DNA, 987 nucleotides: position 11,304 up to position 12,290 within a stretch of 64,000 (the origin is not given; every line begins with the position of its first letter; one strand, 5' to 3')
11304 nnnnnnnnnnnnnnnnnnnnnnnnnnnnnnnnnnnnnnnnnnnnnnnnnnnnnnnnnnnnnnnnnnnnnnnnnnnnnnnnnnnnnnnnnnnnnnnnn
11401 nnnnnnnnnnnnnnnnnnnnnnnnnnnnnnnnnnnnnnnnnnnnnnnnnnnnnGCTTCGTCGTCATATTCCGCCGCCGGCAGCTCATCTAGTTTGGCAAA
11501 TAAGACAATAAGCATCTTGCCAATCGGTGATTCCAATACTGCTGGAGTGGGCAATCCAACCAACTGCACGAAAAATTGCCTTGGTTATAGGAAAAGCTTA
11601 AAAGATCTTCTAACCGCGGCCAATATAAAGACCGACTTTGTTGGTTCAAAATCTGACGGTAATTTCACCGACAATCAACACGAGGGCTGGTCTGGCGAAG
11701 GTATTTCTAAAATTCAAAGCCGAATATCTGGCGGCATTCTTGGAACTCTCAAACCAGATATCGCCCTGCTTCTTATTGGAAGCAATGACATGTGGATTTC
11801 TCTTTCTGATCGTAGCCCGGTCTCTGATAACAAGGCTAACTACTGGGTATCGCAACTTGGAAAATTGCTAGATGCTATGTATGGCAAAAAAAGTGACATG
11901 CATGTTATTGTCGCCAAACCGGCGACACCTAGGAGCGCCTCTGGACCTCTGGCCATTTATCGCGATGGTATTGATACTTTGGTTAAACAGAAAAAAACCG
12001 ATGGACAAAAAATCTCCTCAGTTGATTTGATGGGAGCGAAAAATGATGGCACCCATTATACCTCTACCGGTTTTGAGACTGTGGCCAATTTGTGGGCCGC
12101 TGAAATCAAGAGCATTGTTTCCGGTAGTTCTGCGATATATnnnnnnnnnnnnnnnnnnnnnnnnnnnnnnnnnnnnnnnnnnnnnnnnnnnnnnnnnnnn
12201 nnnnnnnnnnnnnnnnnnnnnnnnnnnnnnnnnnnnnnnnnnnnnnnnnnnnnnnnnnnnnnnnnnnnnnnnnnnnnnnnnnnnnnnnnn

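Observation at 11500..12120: SGNH/GDSL esterase domain embedded between two polyacidic arrays in the 977-aa family member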

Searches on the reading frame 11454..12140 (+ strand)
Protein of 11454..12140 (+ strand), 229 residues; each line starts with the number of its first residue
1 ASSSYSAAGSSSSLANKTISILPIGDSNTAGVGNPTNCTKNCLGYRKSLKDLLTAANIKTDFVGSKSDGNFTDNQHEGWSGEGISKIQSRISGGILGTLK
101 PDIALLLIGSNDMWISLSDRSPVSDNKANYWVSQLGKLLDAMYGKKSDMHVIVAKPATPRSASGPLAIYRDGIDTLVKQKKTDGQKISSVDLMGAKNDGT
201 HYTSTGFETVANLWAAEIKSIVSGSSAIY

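Call 6: search_solved_structures(query=window:11454-12140:+, max_evalue=1, show_alignments=3)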
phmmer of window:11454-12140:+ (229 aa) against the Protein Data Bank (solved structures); distinct sequences matched with E-value up to 1: 5.
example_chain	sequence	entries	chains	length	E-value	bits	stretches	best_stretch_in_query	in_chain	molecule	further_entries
2vpt_A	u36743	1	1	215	1.3e-16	64.3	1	14-216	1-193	LIPOLYTIC ENZYME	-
5b5s_A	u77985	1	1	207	0.04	16.9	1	60-121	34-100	Acetic acid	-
5b5l_A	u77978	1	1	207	0.041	16.8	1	60-121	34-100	acetyl esterase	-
7aef_q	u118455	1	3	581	0.29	14.1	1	63-144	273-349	Phosphoserine phosphatase SerB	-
4q9a_A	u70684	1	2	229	0.58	13.1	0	77-160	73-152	Tat pathway signal sequence domain protein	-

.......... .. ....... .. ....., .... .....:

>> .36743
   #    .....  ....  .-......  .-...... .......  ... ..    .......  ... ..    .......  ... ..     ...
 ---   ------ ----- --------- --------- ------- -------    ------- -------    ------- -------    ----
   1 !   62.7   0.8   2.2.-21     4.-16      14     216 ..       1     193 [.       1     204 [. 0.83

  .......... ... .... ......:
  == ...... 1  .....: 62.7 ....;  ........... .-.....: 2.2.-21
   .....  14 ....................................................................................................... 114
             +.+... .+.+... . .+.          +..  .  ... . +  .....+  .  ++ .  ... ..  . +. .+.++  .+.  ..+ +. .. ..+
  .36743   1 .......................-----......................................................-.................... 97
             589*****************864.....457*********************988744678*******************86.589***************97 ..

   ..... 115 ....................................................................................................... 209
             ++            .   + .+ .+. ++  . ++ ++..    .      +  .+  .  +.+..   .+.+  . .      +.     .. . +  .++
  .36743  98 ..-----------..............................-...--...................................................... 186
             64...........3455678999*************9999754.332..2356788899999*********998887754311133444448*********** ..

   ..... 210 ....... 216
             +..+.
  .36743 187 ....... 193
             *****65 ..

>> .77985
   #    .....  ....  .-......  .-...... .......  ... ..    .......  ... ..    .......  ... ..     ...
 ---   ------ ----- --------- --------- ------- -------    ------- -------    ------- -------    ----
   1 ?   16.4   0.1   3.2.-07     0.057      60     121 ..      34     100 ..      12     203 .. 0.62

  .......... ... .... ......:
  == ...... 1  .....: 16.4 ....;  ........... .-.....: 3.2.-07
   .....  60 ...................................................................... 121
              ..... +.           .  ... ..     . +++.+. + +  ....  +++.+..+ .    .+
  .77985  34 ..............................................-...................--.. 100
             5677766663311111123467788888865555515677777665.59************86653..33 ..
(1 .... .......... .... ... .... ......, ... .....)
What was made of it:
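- On SGNH hydrolase superfamily: It aligns to the GDSCT of 2VPT (call 6). Aligned to the DGLH of 2VPT (call 6).
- Closest known: CtCes3-1. Same: Block I GxSxT, block II GxSG, block III GxND and block V DxxH are all in register (call 6).
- Checked: phmmer against PDB sequences finds 2VPT at E 1.3e-16, with all four blocks aligned (call 6).
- Sequence match to 2VPT (CtCes3-1) at E 1.3e-16, with all four blocks in register (call 6).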

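Call 10: find_homologous_proteins(query=window:11496-12116:+, max_evalue=0.001)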
Query window:11496-12116:+ (207 aa): 11 proteins with E <= 0.001 among 166 candidates.
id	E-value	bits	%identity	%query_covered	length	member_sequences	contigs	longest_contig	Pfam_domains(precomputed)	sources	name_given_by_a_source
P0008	1.6e-60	222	51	97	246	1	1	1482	PF13472.13,PF00657.29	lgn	-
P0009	3.5e-60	221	52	96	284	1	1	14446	PF13472.13,PF00657.29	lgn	-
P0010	2.6e-59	218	52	98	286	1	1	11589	PF13472.13,PF00657.29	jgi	-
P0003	3.1e-58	215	52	98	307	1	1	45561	PF13472.13,PF00657.29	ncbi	-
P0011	6.1e-56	207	51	97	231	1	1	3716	PF13472.13,PF00657.29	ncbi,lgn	-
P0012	8.2e-45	171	49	77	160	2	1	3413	PF13472.13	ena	-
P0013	1.5e-43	167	47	97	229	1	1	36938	PF13472.13,PF00657.29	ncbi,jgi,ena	-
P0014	2.9e-39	153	42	95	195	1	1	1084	PF13472.13,PF00657.29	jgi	-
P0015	1.3e-31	128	41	99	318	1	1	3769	PF13472.13,PF00657.29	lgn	-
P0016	5.3e-15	74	31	93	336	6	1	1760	PF13472.13,PF00657.29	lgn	-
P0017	6.4e-13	67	31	98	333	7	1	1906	PF13472.13,PF00657.29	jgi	-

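Call 20: search_protein_representatives(protein=window:11496-12116:+)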
Query: 207 residues. Proteins with E-value up to 0.001 (for the whole library): 2552; up to 1e-10: 277; up to 1e-30: 21. The best 150 are listed.
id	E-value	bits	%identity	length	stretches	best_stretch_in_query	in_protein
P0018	3.3e-131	451.4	100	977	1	1-207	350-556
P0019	5.6e-64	232.0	56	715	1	2-207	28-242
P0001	4.5e-61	222.5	54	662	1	2-204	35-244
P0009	1.1e-60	221.2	52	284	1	3-202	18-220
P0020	4.0e-60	219.4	51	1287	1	2-205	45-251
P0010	8.1e-60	218.4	52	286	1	4-205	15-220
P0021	1.8e-56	207.5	52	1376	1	1-204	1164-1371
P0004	3.6e-52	193.4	51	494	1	4-205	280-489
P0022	2.3e-48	181.0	48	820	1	3-201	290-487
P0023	4.8e-47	176.7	47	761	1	6-207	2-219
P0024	5.2e-47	176.6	54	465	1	2-167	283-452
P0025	1.9e-46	174.7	47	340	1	4-200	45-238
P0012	2.6e-45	171.0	50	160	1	52-204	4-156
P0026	7.7e-45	169.5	47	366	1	8-205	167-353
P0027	6.4e-43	163.2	49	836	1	2-205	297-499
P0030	2.7e-32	128.5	36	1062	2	3-204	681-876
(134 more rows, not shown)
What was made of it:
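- Checked: 2552 representative proteins match at E<=1e-3 and 21 at E<=1e-30 (call 20).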

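Call 22: predict_structure(alignment_id=A1)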
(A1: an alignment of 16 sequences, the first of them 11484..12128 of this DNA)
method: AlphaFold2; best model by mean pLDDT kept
length: 215 residues; sequences in the alignment: 16
mean_pLDDT: 82.8   pTM: 0.85
mean pLDDT of the five models: 82.8, 82.7, 82.2, 82.2, 79.8
residues with pLDDT >= 90: 104; 70-90: 68; 50-70: 28; < 50: 15
segments of 3 or more residues with pLDDT < 50: 23-31, 60-62
pLDDT, mean of each block of 10 residues (from residue 1): 73 82 46 75 94 64 53 84 92 89 80 90 96 96 83 78 96 98 85 86 96 85
secondary structure, 60 per line:
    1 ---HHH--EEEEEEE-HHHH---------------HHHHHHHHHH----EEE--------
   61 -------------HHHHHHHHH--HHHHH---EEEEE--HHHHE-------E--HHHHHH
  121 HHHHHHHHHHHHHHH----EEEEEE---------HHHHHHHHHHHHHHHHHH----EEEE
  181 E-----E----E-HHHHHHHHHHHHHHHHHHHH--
elements in order: E9-15 H17-20 H36-45 E50-52 H74-82 H85-89 E93-97 H100-103 H115-135 E140-145 H155-172 E177-181 H194-213
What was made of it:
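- On SGNH hydrolase superfamily: AF2 model pLDDT 82.8 and pTM 0.85, with strands at model residues 9-15, 50-52, 93-97, 140-145 and 177-181 (call 22).
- AF2 model pLDDT 82.8, with five parallel strands (call 22).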

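Call 26: fold_search(model_id=the predicted structure, library=pdb)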
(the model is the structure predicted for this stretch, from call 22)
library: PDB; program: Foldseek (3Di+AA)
matches with E <= 10: 1829; with E <= 0.001: 63
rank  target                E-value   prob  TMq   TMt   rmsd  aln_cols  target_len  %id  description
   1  2vpt                  3.8e-12  1.00  0.75  0.80   3.5       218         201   32  Clostridium thermocellum family 3 carbohydrate esterase (released 2008-05-06)
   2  5b5s                  1.1e-08  1.00  0.70  0.72   4.6       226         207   19  Crystal structure of a carbohydrate esterase family 3 from Talaromyces cellulolyticus (released 2016-11-16)
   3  5b5l                  1.6e-08  1.00  0.71  0.73   4.2       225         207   19  Crystal structure of acetyl esterase mutant S10A with acetate ion (released 2017-05-31)
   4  5jd3_G                6.1e-07  1.00  0.63  0.62   5.3       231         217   19  Crystal structure of LAE5, an alpha/beta hydrolase enzyme from the metagenome of Lake Arreo, Spain (released 2016-05-04)
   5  2wao_A                8.2e-07  1.00  0.62  0.43   6.8       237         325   17  Structure of a family two carbohydrate esterase from Clostridium thermocellum in complex with cellohexaose (released 2009-10-06)
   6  7trr                  1.0e-06  1.00  0.49  0.48   8.4       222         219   17  Structure of Neisseria gonorrhoeae peptidoglycan O-acetyltransferase B (PatB) with methylsulfonyl adduct (released 2023-02-01)
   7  7tlv                  1.2e-06  1.00  0.48  0.47   8.5       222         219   18  Structure of Neisseria gonorrhoeae peptidoglycan O-acetyltransferase B (PatB) substituted with selenomethionine (released 2023-01-25)
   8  7tjb                  1.3e-06  1.00  0.48  0.47   8.8       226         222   16  Structure of Neisseria gonorrhoeae peptidoglycan O-acetyltransferase B (PatB) (released 2023-01-18)
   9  1z8h_B                2.6e-06  1.00  0.59  0.63   4.7       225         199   19  CRYSTAL STRUCTURE OF a GDSL-like lipase (ALR1529) FROM NOSTOC SP. PCC 7120 AT 2.02 A RESOLUTION (released 2005-04-19)
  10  2wab_A                2.7e-06  1.00  0.57  0.39   8.2       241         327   16  Structure of an active site mutant of a family two carbohydrate esterase from Clostridium thermocellum in complex with (released 2009-03-24)
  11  1z8h_A                3.7e-06  1.00  0.59  0.62   4.5       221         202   15  CRYSTAL STRUCTURE OF a GDSL-like lipase (ALR1529) FROM NOSTOC SP. PCC 7120 AT 2.02 A RESOLUTION (released 2005-04-19)
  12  1z8h_D                3.7e-06  1.00  0.59  0.63   5.4       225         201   16  CRYSTAL STRUCTURE OF a GDSL-like lipase (ALR1529) FROM NOSTOC SP. PCC 7120 AT 2.02 A RESOLUTION (released 2005-04-19)
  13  8ik1_B                3.9e-06  1.00  0.60  0.62   6.6       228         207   16  EstL5 in complex of PMSF (released 2023-03-29)
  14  2q0s_A                3.9e-06  1.00  0.57  0.57   7.9       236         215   17  Structure of the Inhibitor bound form of M. Smegmatis Aryl Esterase (released 2007-12-11)
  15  7e16_A                5.0e-06  1.00  0.59  0.61   6.4       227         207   15  crystal structure of GDSL esterase from Geobacillus thermodenitrificans (released 2021-04-14)
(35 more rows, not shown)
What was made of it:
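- Foldseek gives TM 0.75/0.80 to 2VPT (call 26).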

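Call 30: find_related_loci(query=A2, collection=genome_contigs, flank=6000)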
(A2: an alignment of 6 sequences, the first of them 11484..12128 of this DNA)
Query A2 (215 aa) in genome_contigs; peptide patterns used: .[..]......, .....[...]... (x = any residue, [..] = any of these).
33 stretches matched a pattern; 8 encode a relative of the query (tblastn E <= 1e-3); 8 distinct loci.
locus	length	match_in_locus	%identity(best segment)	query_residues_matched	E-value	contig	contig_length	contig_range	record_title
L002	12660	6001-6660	51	2-214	9e-73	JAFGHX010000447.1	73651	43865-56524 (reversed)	MAG: Kiritimatiellae bacterium isolate Zod_Metabat.16 k87_13570571, whole genome shotgun sequence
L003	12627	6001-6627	50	7-212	1e-67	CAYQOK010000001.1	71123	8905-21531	MAG TPA_asm: Candidatus Woesearchaeota archaeon isolate SRP263991_co7_934 genome assembly, contig: NODE_289_length_71123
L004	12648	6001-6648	48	8-215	4e-67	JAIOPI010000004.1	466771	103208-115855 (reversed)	MAG: Lentisphaerae bacterium isolate LakeFargette_0920_ALND_MAG_66_32 LacPavin_0920_ALND_scaffold_63380, whole genome sh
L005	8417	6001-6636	51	1-213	3e-66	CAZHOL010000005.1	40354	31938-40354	MAG TPA_asm: uncultured Candidatus Saccharibacteria bacterium isolate SRP219642_co5_128 genome assembly, contig: NODE_12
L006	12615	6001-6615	45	6-211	2e-53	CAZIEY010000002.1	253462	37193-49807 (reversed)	MAG TPA_asm: uncultured Candidatus Saccharibacteria bacterium isolate SRP296810_co1_80 genome assembly, contig: NODE_34_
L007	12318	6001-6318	25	9-119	3e-5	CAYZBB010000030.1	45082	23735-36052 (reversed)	MAG TPA_asm: uncultured Actinomycetes bacterium isolate SRP342105_co1_274 genome assembly, contig: NODE_1009_length_4508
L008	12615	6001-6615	25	9-210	2e-4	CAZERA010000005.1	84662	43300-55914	MAG TPA_asm: uncultured Candidatus Peribacteria bacterium isolate SRP170004_co1_533 genome assembly, contig: NODE_313_le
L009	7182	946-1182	30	9-104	4e-4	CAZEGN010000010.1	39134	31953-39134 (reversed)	MAG TPA_asm: uncultured Candidatus Peribacteria bacterium isolate SRP342105_co1_220 genome assembly, contig: NODE_1288_l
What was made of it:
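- Tried and rejected: It was repeated with 6 sequences (call 30).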
